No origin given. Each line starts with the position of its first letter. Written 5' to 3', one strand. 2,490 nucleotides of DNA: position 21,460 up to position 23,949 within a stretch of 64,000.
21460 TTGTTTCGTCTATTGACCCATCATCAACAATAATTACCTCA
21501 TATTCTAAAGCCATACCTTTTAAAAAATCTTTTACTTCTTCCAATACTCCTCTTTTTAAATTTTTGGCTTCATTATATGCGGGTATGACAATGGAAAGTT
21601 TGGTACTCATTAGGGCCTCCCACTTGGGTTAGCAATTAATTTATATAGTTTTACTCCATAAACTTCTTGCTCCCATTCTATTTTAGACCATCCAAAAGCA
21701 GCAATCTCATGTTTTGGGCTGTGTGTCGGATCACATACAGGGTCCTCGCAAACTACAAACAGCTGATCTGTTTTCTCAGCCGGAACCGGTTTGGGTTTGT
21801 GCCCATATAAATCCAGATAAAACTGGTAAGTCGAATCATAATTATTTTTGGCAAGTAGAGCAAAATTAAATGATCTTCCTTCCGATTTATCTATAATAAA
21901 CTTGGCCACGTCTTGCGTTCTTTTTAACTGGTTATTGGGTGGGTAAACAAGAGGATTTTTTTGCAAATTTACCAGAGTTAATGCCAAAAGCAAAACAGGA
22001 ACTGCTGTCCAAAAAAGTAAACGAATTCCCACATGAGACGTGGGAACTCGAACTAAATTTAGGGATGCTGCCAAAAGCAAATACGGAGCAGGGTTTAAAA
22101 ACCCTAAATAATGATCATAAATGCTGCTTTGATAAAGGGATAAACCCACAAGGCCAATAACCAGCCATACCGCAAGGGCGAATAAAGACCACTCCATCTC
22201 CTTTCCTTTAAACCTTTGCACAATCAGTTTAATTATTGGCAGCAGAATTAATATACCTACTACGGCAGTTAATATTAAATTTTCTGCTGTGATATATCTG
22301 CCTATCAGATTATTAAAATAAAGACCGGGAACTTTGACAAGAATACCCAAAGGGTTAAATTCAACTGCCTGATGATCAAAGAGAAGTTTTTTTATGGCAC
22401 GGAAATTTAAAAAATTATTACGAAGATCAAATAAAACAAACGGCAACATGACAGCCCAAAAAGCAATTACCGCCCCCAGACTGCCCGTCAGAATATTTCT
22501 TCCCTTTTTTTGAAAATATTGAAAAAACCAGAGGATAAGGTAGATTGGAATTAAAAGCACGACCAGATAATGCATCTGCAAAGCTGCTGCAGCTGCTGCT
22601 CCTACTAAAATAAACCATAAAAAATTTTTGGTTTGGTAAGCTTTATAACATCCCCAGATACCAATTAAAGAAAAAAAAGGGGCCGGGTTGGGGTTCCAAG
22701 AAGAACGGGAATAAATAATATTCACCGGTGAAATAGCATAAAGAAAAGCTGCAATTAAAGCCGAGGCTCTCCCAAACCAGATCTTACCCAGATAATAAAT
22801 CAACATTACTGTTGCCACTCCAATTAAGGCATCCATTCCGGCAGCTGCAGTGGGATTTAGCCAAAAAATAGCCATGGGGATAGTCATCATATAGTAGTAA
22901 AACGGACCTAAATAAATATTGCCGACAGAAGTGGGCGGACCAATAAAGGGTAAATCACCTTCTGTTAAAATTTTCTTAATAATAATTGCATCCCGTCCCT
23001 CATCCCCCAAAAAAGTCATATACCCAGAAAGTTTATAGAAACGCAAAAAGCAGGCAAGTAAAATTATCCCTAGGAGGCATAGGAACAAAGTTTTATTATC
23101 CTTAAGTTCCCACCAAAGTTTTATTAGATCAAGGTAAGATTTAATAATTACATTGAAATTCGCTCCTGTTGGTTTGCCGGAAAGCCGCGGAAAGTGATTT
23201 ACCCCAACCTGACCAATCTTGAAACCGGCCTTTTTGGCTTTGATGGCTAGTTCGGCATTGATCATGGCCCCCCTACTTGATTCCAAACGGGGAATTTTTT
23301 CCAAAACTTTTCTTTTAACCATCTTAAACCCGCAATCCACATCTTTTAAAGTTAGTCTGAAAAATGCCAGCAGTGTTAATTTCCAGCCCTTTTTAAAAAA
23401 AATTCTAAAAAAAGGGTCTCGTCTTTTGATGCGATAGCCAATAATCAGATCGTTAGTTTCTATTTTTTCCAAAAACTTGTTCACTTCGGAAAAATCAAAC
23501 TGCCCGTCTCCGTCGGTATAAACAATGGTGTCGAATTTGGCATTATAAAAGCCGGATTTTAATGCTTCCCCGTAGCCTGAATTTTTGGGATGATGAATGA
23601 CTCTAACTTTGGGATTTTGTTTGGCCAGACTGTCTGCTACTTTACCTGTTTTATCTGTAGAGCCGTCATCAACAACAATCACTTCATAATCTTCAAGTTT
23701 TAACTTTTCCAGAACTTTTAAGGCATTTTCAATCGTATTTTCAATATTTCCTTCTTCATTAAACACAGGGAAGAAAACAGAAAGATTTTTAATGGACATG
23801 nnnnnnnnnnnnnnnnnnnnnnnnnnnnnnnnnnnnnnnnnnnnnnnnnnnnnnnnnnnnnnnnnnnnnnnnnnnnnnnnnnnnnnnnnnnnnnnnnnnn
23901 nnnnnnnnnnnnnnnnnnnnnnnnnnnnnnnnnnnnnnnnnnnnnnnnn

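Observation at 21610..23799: Single polypeptide fusing a polyprenyl-phosphate-sugar synthase (GT2) to a GT-C transferase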

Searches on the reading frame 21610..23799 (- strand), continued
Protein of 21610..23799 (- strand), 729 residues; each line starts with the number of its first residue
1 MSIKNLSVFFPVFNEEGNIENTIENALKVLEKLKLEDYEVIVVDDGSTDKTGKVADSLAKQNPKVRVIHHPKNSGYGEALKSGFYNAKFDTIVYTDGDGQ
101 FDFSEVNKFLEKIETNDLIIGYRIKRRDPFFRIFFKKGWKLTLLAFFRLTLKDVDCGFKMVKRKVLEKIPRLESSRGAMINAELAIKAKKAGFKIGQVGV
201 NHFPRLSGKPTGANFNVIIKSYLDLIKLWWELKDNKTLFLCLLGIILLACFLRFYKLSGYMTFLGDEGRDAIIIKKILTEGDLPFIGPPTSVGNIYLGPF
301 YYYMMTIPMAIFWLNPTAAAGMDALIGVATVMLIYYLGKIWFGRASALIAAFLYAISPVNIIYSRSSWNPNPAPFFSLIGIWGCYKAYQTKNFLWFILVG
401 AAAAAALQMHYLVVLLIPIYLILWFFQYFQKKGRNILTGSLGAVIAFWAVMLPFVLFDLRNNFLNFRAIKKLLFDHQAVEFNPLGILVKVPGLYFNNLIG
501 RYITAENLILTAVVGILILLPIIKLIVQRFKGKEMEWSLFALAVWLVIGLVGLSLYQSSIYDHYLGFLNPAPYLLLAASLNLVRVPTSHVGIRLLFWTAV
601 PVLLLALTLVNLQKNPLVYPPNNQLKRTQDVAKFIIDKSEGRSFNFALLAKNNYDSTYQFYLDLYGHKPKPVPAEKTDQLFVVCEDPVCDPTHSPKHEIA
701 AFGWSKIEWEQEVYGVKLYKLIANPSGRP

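Call 30: fold_search(model_id=the predicted structure, library=pdb)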
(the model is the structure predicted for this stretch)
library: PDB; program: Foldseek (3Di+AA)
matches with E <= 10: 991; with E <= 0.001: 241
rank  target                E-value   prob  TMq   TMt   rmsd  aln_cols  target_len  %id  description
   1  9asc_A                4.5e-12  1.00  0.29  0.64   8.9       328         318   19  Cryo-EM Structure of the Glycosyltransferase ArnC from Salmonella enterica in the UDP-bound State Determined on Talos  (released 2025-02-05)
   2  9bhe_B                1.5e-11  1.00  0.29  0.64   6.3       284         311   22  Salmonella undecaprenyl-phosphate 4-deoxy-4-formamido-L-arabinose transferase (ArnC) bound to UDP (released 2025-02-12)
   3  9bhc_A                1.7e-11  1.00  0.28  0.63   9.3       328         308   19  Salmonella undecaprenyl-phosphate 4-deoxy-4-formamido-L-arabinose transferase (ArnC) (released 2025-02-12)
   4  9bhe_A                1.8e-11  1.00  0.28  0.63   9.1       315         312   20  Salmonella undecaprenyl-phosphate 4-deoxy-4-formamido-L-arabinose transferase (ArnC) bound to UDP (released 2025-02-12)
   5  9bhc_B                2.1e-11  1.00  0.28  0.64   9.6       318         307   20  Salmonella undecaprenyl-phosphate 4-deoxy-4-formamido-L-arabinose transferase (ArnC) (released 2025-02-12)
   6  8vxh_A                2.8e-11  1.00  0.27  0.59   8.9       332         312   20  Cryo-EM Structure of the Glycosyltransferase ArnC from Salmonella enterica in the Apo State Determined on Talos Arctic (released 2025-02-05)
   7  9b77_A                3.5e-11  1.00  0.27  0.60   9.5       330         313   18  Cryo-EM Structure of the Glycosyltransferase ArnC from Salmonella enterica in the Apo State Determined on Krios micros (released 2025-02-05)
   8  5mlz                  4.1e-11  1.00  0.31  0.60  13.4       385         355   22  Dolichyl phosphate mannose synthase in complex with GDP and Mg2+ (released 2017-08-09)
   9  9ep0                  4.3e-11  1.00  0.29  0.59  14.2       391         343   20  Dolichyl phosphate mannose synthase in complex with donor (GDP-Man) and traces of acceptor (Dol55P) and product (Dol55P- (released 2025-10-01)
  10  9nyd_C                1.2e-10  1.00  0.29  0.65   8.3       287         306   24  Cryo-EM structure of the glycosyltransferase GtrB in the pre-catalysis and product-bound state (released 2025-12-17)
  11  9nyd_A                2.0e-10  1.00  0.29  0.65   7.4       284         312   23  Cryo-EM structure of the glycosyltransferase GtrB in the pre-catalysis and product-bound state (released 2025-12-17)
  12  9nyf_A                2.4e-10  1.00  0.27  0.60   9.7       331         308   20  Cryo-EM structure of the glycosyltransferase GtrB (tetramer volume) (released 2025-12-17)
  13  9nyc_A                4.3e-10  1.00  0.29  0.64   9.0       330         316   22  Cryo-EM structure of the glycosyltransferase GtrB in the substrate-bound state (released 2025-12-17)
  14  5mm1                  4.5e-10  1.00  0.29  0.56  14.1       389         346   21  Dolichyl phosphate mannose synthase in complex with GDP and dolichyl phosphate mannose (released 2017-08-09)
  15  9nye_A                5.8e-10  1.00  0.26  0.56  10.8       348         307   22  Cryo-EM structure of the glycosyltransferase GtrB in the apo state (octamer volume) (released 2025-12-17)
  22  5f15                  8.2e-09  1.00  0.44  0.57   9.6       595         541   15  Crystal Structure of ArnT from Cupriavidus metallidurans bound to Undecaprenyl phosphate (released 2016-02-17)
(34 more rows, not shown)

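Call 32: find_encoding_contigs(protein=P0016, flank=10000, max_places=2)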
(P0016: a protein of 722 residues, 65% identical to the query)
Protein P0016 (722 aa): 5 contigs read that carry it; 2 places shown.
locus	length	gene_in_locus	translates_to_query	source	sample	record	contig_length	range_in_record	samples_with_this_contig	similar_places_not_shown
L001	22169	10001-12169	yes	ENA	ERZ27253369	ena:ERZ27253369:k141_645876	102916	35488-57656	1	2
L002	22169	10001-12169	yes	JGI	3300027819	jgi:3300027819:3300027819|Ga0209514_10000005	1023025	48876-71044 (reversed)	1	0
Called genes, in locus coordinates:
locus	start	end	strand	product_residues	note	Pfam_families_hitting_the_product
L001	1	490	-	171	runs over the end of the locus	PF00710:Asparaginase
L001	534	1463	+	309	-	PF00413:Peptidase_M10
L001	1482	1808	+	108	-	PF00814:TsaD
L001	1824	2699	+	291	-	PF00188:CAP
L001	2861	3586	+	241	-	PF00483:NTP_transferase, PF12804:NTP_transf_3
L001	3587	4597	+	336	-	PF01073:3Beta_HSD, PF01370:Epimerase, PF02719:Polysacc_synt_2, PF04321:RmlD_sub_bind, PF05368:NmrA (weak), PF07993:NAD_binding_4, PF13460:NAD_binding_10, PF16363:GDP_Man_Dehyd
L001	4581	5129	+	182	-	PF00908:dTDP_sugar_isom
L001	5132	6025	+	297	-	PF01370:Epimerase, PF02719:Polysacc_synt_2 (faint), PF04321:RmlD_sub_bind, PF16363:GDP_Man_Dehyd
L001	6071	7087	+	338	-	PF01370:Epimerase, PF04321:RmlD_sub_bind (weak), PF16363:GDP_Man_Dehyd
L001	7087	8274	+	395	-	PF00535:Glycos_transf_2, PF04138:GtrA_DPMS_TM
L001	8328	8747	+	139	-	PF00293:NUDIX, PF14815:NUDIX_4 (weak)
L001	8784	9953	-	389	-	-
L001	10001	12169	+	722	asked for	PF00535:Glycos_transf_2, PF10111:Glyco_tranf_2_2 (weak), PF13231:PMT_2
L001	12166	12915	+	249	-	PF00535:Glycos_transf_2, PF10111:Glyco_tranf_2_2 (weak), PF13641:Glyco_tranf_2_3 (faint)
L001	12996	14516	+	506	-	PF13231:PMT_2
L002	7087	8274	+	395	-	PF00535:Glycos_transf_2, PF04138:GtrA_DPMS_TM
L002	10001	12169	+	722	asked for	PF00535:Glycos_transf_2, PF10111:Glyco_tranf_2_2 (weak), PF13231:PMT_2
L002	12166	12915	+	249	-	PF00535:Glycos_transf_2, PF10111:Glyco_tranf_2_2 (weak), PF13641:Glyco_tranf_2_3 (faint)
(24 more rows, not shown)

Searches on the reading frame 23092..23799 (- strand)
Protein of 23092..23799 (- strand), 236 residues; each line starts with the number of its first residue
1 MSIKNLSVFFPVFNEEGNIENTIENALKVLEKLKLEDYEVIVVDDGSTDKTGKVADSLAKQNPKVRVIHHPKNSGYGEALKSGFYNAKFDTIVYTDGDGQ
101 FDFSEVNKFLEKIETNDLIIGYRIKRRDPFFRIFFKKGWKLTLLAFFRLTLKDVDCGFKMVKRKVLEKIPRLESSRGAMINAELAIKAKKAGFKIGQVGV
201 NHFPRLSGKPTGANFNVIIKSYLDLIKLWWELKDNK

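Call 12: search_solved_structures(query=window:23092-23799:-, max_evalue=0.001, show_alignments=2)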
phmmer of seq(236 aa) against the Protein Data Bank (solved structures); distinct sequences matched with E-value up to 0.001: 23.
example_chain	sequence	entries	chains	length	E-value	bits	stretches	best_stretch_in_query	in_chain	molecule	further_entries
5mlz_A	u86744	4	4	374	1.6e-14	57.4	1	5-190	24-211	Dolichol monophosphate mannose synthase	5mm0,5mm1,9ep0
5eke_A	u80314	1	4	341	3.1e-13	53.2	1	5-173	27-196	Uncharacterized glycosyltransferase sll0501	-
5ekp_C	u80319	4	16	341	3.2e-13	53.2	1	5-173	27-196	Uncharacterized glycosyltransferase sll0501 | Glycosyltransferase sll0501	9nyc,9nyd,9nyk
9nye_A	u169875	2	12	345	3.2e-13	53.2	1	5-173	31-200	Glycosyltransferase sll0501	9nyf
9hwj_A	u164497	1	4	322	9e-12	48.4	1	3-170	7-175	Undecaprenyl-phosphate 4-deoxy-4-formamido-L-arabinose transferase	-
9bhc_C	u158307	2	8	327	2e-11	47.3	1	3-182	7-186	Undecaprenyl-phosphate 4-deoxy-4-formamido-L-arabinose transferase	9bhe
8vxh_A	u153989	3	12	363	2.7e-11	46.9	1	3-182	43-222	Undecaprenyl-phosphate 4-deoxy-4-formamido-L-arabinose transferase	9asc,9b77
3bcv_A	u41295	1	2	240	9.7e-11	45.1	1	3-103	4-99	Putative glycosyltransferase protein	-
2z87_A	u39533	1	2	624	2.6e-08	37.1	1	6-91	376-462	Chondroitin synthase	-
2z86_A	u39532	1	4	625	2.6e-08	37.1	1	6-91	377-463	Chondroitin synthase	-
6p61_A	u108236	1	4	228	4.8e-08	36.3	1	5-110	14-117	Glycosyltransferase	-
3l7j_A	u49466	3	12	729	6.4e-07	32.6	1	18-120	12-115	Teichoic acid biosynthesis protein F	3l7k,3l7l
3l7i_A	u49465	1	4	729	6.4e-07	32.6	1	18-120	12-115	Teichoic acid biosynthesis protein F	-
3l7m_A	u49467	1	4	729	6.4e-07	32.6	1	18-120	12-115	Teichoic acid biosynthesis protein F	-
5hea_A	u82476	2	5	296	1.6e-06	31.3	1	6-99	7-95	Putative glycosyltransferase (GalT1)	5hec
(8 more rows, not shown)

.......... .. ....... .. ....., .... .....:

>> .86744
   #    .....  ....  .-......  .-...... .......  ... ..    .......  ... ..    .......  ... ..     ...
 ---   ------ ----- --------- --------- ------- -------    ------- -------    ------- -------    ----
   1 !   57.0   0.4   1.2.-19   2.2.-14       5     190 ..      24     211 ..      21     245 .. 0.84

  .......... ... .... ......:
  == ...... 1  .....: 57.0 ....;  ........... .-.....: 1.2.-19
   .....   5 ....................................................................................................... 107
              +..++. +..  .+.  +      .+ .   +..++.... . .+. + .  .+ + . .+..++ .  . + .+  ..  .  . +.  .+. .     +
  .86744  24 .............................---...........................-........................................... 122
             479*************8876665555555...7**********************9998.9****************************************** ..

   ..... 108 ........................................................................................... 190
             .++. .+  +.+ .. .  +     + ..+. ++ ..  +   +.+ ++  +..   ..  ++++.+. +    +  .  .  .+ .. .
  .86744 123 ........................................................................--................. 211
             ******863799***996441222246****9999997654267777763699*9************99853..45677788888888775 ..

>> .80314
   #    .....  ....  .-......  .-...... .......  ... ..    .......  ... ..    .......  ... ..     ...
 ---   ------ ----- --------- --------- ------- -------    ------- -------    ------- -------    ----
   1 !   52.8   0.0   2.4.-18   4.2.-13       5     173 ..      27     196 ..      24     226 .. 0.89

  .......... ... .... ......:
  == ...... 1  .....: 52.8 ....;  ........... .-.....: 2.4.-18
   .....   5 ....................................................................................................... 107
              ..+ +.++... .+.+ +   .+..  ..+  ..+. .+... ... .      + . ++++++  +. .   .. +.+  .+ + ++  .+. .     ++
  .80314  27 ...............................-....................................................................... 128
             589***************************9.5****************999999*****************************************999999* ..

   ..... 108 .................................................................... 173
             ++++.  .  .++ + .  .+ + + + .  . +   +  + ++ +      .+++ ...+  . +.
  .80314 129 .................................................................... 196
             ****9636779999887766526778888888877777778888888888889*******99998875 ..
